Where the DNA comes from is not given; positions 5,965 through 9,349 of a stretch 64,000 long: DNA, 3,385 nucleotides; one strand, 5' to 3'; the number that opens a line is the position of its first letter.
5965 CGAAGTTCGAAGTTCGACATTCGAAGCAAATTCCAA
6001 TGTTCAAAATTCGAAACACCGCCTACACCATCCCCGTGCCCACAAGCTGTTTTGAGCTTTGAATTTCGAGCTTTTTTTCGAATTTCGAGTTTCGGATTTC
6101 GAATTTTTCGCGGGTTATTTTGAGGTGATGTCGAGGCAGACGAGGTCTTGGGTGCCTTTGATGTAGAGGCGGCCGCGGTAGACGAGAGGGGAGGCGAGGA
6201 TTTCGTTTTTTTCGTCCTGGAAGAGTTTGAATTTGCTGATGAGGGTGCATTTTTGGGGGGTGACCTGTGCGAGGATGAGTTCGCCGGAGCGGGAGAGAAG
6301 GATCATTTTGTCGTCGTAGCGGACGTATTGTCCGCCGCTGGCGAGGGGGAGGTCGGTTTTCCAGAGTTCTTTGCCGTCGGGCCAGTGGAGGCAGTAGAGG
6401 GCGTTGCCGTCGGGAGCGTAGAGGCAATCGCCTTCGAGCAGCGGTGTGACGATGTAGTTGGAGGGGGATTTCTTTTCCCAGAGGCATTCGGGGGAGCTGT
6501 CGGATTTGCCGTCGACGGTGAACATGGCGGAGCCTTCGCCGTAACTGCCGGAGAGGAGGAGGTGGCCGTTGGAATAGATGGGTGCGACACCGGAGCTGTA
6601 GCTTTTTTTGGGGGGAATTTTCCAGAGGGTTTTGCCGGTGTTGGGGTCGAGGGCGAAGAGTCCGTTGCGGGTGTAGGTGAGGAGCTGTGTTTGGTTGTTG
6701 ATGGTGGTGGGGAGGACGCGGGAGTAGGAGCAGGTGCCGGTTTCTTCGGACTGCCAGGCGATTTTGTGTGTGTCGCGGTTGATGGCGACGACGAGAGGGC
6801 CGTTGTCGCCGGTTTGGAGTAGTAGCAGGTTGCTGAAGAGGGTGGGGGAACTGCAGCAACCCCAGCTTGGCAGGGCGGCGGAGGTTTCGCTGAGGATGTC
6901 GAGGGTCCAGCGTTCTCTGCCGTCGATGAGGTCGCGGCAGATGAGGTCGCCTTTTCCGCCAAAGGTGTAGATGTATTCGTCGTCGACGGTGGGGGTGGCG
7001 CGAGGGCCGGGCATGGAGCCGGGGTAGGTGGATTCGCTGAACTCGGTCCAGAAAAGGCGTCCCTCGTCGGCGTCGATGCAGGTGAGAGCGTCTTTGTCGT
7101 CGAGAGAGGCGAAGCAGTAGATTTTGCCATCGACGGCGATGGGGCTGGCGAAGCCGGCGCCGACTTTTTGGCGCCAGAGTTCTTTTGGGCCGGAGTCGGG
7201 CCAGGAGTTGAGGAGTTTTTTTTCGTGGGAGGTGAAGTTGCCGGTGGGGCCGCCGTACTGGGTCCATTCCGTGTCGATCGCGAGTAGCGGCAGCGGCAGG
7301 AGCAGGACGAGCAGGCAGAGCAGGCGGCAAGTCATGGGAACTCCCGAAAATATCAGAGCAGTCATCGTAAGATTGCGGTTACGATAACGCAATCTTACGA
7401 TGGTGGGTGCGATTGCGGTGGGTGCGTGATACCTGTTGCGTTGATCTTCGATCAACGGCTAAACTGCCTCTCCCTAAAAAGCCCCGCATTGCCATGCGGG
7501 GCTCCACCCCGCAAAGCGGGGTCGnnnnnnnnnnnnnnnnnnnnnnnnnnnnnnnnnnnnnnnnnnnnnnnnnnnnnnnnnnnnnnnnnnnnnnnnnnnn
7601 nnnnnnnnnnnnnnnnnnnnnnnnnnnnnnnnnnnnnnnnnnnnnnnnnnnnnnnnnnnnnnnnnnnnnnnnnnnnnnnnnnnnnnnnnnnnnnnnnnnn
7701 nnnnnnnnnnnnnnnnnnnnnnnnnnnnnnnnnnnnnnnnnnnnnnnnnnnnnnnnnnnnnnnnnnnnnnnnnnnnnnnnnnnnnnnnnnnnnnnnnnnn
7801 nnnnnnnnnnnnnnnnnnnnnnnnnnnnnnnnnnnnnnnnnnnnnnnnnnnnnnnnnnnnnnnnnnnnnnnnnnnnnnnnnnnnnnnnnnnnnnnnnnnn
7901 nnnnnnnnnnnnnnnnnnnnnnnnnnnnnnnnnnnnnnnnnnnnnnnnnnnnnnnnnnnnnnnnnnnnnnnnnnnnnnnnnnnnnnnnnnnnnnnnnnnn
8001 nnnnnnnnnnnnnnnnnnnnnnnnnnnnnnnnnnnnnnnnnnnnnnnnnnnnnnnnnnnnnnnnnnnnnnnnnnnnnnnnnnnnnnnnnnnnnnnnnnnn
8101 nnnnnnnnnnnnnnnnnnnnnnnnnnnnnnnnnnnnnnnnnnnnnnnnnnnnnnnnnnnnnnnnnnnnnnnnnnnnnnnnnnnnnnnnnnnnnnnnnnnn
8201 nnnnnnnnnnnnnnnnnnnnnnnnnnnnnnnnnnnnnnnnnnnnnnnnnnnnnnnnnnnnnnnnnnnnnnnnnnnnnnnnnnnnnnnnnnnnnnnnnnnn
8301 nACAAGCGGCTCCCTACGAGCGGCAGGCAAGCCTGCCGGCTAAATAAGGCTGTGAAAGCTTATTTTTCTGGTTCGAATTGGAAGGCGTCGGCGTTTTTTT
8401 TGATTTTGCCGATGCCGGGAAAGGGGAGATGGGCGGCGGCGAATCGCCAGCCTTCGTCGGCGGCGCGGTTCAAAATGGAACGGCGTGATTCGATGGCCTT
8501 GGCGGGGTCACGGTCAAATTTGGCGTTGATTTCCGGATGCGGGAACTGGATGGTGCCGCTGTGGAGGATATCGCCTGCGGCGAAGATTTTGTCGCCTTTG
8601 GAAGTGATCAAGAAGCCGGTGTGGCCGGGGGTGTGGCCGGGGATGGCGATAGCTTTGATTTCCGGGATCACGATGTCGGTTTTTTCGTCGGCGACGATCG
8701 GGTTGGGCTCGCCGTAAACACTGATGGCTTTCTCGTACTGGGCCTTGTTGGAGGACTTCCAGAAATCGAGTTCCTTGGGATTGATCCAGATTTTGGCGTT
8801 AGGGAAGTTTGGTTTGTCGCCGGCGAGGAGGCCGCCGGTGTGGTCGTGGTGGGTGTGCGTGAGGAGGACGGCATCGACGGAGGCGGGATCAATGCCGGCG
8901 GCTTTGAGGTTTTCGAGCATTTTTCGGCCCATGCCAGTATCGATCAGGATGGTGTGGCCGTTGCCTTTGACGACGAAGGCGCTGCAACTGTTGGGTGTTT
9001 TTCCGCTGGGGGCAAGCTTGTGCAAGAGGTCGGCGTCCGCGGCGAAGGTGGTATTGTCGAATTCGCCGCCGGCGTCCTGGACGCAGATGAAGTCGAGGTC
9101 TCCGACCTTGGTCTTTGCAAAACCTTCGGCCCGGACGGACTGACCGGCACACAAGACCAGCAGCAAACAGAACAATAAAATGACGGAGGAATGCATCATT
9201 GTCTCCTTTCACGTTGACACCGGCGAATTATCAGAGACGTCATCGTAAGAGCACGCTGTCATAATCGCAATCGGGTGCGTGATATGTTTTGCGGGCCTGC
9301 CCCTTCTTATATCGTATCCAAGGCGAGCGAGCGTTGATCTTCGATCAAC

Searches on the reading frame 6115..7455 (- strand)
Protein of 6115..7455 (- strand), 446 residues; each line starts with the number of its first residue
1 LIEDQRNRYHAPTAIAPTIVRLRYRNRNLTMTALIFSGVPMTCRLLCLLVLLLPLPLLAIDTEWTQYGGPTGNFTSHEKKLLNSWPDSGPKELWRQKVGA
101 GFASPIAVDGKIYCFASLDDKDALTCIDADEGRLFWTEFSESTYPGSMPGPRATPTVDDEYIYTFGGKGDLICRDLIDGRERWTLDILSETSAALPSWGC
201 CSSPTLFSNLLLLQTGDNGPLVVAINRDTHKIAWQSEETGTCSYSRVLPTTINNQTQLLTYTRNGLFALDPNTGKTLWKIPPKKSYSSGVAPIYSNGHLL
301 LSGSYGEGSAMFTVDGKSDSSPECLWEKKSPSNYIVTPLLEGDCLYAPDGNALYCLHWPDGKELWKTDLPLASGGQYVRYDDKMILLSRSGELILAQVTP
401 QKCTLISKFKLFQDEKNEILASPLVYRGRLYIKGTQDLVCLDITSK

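Call 46: search_protein_families(library=pfam, proteins=[window:6115-7455:-], max_evalue=0.01)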
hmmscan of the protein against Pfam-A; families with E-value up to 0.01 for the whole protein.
window:6115-7455:- (446 aa): 4 families
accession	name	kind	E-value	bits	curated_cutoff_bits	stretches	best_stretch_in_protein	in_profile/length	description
PF13360.13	PQQ_2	-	4e-26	92.5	27.6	2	152-367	26-233/233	Outer membrane protein assembly factor BamB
PF13570.13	Beta-prop_ACSF4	-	3.6e-11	43.5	133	1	123-437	30-321/329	Beta-alanine-activating enzyme, beta-propeller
PF01011.28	PQQ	-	7e-08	32.1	26.7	1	223-291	29-94/595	Glucose/ethanol/alcohol dehydrogenase, beta-propeller domain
PF01453.30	B_lectin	-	0.0012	19.7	32.4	0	211-238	50-77/105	D-mannose binding lectin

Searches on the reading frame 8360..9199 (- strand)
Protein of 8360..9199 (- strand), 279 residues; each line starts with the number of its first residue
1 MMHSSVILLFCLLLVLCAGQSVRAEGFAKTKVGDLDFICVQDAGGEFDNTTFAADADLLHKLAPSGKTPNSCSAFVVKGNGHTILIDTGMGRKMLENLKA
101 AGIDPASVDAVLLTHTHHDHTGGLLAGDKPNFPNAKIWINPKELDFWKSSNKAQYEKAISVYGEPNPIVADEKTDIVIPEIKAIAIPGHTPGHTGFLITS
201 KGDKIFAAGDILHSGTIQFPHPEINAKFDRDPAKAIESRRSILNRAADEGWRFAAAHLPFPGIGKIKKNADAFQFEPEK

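Call 88: search_protein_families(library=pfam, proteins=[window:8360-9199:-], max_evalue=0.001)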
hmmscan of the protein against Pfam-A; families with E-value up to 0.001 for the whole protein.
window:8360-9199:- (279 aa): 5 families
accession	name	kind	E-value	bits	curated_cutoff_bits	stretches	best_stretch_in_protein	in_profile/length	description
PF00753.33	Lactamase_B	-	3.5e-28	99.3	22.7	1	69-257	3-196/196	Metallo-beta-lactamase superfamily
PF12706.13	Lactamase_B_2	-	4.9e-10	39.8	27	1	82-211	1-143/200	Beta-lactamase superfamily domain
PF23023.1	Anti-Pycsar_Apyc1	-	0.00015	21.7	50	1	75-124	23-70/250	Anti-Pycsar protein Apyc1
PF13483.12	Lactamase_B_3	-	0.00022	21.7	24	1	73-122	8-51/160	Beta-lactamase superfamily domain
PF16661.11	Lactamase_B_6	-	0.00069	19.5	27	0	80-124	5-52/193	Metallo-beta-lactamase superfamily domain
